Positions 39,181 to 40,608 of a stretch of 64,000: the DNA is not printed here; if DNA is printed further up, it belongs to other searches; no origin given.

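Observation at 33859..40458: Three GT9 (LPS-heptosyltransferase family) genes in an archaeal N-glycosylation locus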

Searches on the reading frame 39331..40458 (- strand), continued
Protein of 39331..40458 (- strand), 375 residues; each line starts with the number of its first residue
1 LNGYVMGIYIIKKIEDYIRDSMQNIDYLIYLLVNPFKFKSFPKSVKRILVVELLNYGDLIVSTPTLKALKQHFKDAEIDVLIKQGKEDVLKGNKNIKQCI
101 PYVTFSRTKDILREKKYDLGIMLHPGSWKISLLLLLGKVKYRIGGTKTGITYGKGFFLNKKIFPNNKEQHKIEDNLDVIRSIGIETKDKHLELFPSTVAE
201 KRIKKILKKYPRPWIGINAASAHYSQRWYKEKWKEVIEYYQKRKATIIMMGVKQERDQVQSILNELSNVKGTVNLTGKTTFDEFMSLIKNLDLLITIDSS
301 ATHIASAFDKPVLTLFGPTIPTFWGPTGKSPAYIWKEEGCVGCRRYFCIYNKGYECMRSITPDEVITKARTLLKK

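Call 38: search_solved_structures(query=window:39331-40458:-, max_evalue=0.001, show_alignments=3)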
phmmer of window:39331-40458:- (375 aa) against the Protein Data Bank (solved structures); distinct sequences matched with E-value up to 0.001: 5.
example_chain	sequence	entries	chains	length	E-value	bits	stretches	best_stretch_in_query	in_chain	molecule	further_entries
3tov_A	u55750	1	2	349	4.2e-18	69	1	44-373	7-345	Glycosyl transferase family 9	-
1psw_A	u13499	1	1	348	1.6e-12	50.6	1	47-373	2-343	ADP-HEPTOSE LPS HEPTOSYLTRANSFERASE II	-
2gt1_A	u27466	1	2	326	1.3e-06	31.1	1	220-331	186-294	Lipopolysaccharide heptosyltransferase-1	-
6dfe_A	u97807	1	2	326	1.3e-06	31.1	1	220-331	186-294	ADP-heptose--LPS heptosyltransferase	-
2h1f_A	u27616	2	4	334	1.5e-06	31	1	220-331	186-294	Lipopolysaccharide heptosyltransferase-1 | Lipopolysaccharide heptosyltransferase 1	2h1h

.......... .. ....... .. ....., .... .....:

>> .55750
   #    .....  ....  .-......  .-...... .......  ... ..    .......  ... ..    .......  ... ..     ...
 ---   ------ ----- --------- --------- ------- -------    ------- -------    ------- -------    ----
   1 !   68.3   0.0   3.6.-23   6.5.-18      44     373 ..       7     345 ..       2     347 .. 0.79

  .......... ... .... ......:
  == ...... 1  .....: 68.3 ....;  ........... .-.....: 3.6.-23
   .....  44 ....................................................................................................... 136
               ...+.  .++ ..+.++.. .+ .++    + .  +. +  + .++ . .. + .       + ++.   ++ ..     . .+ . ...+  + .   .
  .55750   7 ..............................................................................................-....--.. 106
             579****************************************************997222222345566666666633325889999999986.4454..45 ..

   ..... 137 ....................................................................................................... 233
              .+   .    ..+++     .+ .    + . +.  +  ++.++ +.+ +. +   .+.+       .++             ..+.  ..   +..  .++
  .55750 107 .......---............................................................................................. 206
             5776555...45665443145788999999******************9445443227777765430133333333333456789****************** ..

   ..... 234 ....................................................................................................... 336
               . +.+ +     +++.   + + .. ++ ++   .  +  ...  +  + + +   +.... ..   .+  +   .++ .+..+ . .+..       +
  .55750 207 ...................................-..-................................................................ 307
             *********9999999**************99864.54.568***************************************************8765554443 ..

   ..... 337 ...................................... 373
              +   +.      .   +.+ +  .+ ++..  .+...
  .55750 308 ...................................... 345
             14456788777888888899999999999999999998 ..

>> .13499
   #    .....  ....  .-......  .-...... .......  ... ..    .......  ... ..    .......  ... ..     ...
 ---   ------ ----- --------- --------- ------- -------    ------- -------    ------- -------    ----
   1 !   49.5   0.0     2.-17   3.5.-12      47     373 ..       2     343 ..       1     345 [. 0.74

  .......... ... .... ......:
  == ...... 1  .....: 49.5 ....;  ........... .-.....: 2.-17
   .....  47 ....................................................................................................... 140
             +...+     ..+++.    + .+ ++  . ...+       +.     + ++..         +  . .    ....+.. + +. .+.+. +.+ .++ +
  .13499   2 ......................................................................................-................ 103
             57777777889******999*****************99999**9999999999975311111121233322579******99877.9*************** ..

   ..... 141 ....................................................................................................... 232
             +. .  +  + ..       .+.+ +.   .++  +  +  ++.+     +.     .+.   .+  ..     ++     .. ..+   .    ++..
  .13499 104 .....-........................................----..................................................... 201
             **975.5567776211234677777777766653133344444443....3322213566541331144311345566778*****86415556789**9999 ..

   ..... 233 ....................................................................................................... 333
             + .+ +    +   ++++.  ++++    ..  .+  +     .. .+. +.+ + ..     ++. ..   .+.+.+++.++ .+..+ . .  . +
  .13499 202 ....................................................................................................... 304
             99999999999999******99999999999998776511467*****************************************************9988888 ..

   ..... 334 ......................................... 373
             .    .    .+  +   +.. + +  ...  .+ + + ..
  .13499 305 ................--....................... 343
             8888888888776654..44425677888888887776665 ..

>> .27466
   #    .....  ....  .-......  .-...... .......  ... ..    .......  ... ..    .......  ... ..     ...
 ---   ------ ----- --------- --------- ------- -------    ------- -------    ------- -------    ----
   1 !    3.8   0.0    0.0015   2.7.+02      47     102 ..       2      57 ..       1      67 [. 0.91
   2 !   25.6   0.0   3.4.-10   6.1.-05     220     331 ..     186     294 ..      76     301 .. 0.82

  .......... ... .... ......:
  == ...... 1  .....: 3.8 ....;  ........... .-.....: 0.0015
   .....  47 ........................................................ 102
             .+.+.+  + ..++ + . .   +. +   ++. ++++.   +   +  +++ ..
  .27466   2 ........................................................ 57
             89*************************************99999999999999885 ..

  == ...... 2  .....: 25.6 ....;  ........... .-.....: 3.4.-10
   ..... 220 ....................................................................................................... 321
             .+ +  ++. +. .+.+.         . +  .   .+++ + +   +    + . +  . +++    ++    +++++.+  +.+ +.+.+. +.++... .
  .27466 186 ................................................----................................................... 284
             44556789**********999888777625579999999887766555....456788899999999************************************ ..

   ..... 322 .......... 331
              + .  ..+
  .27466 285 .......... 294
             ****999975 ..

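Call 41: list_cluster_members(proteins=[P0063, P0065, P0073, P0074, P0082, P0126, P0145, P0151, P0225, P0014])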
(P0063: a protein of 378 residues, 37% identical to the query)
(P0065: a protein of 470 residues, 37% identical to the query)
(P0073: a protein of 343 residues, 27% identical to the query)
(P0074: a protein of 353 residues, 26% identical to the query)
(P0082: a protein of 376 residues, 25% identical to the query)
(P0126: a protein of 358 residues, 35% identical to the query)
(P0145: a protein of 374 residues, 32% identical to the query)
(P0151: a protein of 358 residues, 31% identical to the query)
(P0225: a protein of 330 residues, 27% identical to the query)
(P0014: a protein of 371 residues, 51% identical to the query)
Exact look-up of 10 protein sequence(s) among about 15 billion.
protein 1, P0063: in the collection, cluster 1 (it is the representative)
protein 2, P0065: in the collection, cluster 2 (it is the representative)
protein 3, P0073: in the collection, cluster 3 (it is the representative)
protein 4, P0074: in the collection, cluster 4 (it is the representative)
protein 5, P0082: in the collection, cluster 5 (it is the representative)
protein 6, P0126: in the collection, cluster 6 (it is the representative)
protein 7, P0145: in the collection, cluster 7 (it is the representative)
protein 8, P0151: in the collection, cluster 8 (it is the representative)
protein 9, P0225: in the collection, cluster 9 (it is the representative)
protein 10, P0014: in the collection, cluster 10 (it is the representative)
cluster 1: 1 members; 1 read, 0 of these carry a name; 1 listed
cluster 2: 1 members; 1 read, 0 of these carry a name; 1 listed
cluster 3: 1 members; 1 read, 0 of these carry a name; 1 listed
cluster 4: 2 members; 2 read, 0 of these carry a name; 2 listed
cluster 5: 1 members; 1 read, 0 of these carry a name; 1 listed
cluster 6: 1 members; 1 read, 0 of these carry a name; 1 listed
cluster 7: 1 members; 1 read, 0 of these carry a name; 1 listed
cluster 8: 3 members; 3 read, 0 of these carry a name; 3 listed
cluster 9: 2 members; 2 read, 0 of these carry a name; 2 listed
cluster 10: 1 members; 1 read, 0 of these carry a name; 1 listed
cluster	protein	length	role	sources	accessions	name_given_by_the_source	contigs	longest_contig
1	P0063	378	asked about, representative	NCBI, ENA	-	-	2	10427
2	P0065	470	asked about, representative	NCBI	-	-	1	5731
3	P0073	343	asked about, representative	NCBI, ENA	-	-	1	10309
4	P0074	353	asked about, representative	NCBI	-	-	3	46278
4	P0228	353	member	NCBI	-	-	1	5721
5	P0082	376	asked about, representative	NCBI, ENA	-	-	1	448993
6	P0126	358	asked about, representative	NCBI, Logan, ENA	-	-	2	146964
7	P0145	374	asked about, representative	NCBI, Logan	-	-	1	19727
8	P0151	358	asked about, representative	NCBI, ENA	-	-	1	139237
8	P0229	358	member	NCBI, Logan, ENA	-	-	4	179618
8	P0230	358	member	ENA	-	-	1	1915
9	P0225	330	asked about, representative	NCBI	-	-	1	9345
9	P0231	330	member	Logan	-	-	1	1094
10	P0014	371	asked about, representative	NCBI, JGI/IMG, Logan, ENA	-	-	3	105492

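Call 47: find_related_loci(query=A1, collection=metagenome_contigs, flank=10000)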
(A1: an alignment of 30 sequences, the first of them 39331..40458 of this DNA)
Query A1 (375 aa) in metagenome_contigs; peptide patterns used: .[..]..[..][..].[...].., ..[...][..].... (x = any residue, [..] = any of these).
226 stretches matched a pattern; 65 encode a relative of the query (tblastn E <= 1e-3); 65 distinct loci.
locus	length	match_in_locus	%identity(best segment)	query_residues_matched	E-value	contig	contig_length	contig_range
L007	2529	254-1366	69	6-375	0e+0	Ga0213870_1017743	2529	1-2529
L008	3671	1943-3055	59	5-373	5e-154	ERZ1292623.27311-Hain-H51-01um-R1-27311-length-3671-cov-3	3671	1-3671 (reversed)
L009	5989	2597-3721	50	3-375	7e-120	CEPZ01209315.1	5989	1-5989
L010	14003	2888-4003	51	5-374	4e-119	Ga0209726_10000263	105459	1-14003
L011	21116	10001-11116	50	5-374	2e-117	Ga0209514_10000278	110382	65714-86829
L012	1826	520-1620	49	12-374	2e-123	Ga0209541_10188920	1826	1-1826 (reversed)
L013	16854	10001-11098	47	4-368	3e-115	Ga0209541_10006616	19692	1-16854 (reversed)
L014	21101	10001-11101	49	6-369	9e-115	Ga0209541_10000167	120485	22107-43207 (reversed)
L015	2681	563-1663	49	12-373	3e-115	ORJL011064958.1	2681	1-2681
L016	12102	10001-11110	49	6-373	3e-110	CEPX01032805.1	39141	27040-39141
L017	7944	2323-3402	50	8-365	7e-108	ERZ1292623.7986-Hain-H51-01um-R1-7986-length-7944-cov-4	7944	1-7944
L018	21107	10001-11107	48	3-369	1e-105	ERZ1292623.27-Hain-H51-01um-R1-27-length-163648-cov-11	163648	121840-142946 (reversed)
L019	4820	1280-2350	42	13-365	1e-93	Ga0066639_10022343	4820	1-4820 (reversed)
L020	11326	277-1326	44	5-365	8e-93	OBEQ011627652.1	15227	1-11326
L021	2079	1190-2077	47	6-298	8e-83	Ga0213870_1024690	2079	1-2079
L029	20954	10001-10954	45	17-337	2e-74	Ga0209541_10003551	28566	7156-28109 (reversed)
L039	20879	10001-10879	43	25-326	4e-69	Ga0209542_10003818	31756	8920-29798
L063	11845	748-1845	33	13-366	3e-56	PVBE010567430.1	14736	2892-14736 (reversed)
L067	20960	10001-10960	43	10-337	2e-74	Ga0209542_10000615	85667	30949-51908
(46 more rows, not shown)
